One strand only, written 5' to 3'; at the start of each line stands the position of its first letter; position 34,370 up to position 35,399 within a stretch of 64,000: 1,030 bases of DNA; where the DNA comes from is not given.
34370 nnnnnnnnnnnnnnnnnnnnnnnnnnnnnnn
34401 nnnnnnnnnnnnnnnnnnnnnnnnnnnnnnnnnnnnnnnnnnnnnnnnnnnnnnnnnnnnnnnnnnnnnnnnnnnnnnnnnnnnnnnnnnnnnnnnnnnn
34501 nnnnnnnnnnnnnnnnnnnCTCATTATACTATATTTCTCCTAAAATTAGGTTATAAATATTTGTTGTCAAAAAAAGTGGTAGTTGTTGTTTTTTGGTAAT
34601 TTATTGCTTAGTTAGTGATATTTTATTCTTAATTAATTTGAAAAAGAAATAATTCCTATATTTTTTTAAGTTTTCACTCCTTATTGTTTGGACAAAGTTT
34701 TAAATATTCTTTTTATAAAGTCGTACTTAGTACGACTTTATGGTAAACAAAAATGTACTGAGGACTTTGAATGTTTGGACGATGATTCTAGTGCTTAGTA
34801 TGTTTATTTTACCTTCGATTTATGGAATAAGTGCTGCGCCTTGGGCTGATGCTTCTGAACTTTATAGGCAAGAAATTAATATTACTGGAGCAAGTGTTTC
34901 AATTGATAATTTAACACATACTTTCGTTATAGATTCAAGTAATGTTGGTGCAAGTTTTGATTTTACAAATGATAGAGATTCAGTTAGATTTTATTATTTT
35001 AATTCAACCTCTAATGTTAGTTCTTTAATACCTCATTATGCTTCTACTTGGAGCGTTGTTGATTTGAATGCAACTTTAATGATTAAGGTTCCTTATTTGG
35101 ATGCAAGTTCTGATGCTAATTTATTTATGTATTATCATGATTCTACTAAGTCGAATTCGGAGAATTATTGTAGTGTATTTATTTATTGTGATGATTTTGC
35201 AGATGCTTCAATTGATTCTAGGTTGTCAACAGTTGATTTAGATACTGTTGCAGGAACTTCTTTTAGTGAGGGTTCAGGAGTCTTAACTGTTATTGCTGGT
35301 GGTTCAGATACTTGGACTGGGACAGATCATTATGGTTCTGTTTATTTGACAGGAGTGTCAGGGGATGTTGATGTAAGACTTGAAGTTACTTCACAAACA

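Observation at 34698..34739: Second copy of the palindrome carries a symmetric arm extension, so the dyad itself is conserved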

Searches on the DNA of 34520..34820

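Call 80: search_rna_families(source=window, start=34520, end=34820, threshold=evalue, max_evalue=1)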
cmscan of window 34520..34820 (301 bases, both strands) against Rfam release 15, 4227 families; matches with E-value up to 1: 0.
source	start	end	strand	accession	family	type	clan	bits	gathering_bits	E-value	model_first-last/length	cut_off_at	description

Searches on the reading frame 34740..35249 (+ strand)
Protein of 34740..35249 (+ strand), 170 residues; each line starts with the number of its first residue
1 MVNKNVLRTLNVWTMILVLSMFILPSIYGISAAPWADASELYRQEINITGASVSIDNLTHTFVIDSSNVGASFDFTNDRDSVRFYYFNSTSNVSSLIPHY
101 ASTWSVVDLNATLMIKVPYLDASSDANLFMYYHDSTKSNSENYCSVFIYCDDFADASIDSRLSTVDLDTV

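Call 44: find_related_loci(query=A3, collection=genome_contigs, flank=3000)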
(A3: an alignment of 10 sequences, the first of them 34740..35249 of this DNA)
Query A3 (170 aa) in genome_contigs; peptide patterns used: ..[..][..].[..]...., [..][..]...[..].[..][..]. (x = any residue, [..] = any of these).
158 stretches matched a pattern; 5 encode a relative of the query (tblastn E <= 1e-3); 5 distinct loci.
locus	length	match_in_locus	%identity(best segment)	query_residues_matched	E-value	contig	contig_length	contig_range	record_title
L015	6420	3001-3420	59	31-170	3e-55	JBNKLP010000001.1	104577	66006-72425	MAG: Candidatus Nanoarchaeia archaeon isolate H1H2.bin.12.permissive NODE_1_length_104623_cov_6.192088, whole genome sho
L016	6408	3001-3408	52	35-170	5e-45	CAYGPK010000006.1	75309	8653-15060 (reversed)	MAG TPA_asm: uncultured Methanosarcinales archaeon isolate ERP117304_co1_69 genome assembly, contig: NODE_432_length_753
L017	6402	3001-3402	48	35-170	1e-37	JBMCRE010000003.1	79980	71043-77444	MAG: Nanoarchaeota archaeon isolate D1M07_82 NODE_34_length_79980_cov_12.633156, whole genome shotgun sequence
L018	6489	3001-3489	38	7-170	7e-33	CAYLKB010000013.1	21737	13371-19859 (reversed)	MAG TPA_asm: uncultured Methanosarcinales archaeon isolate SRP141376_co5_31 genome assembly, contig: NODE_5790_length_21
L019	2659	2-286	44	76-170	4e-21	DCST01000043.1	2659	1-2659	MAG TPA_asm: bacterium UBA1459 isolate UBA1459 UBA1459_contig_171967, whole genome shotgun sequence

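Call 46: find_related_loci(query=A3, collection=viral_contigs, flank=3000)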
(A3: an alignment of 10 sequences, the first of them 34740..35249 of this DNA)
Query A3 (170 aa) in viral_contigs; peptide patterns used: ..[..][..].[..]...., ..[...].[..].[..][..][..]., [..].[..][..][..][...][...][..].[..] (x = any residue, [..] = any of these).
111 stretches matched a pattern, but none encodes a relative of the query by tblastn (E <= 1e-3).
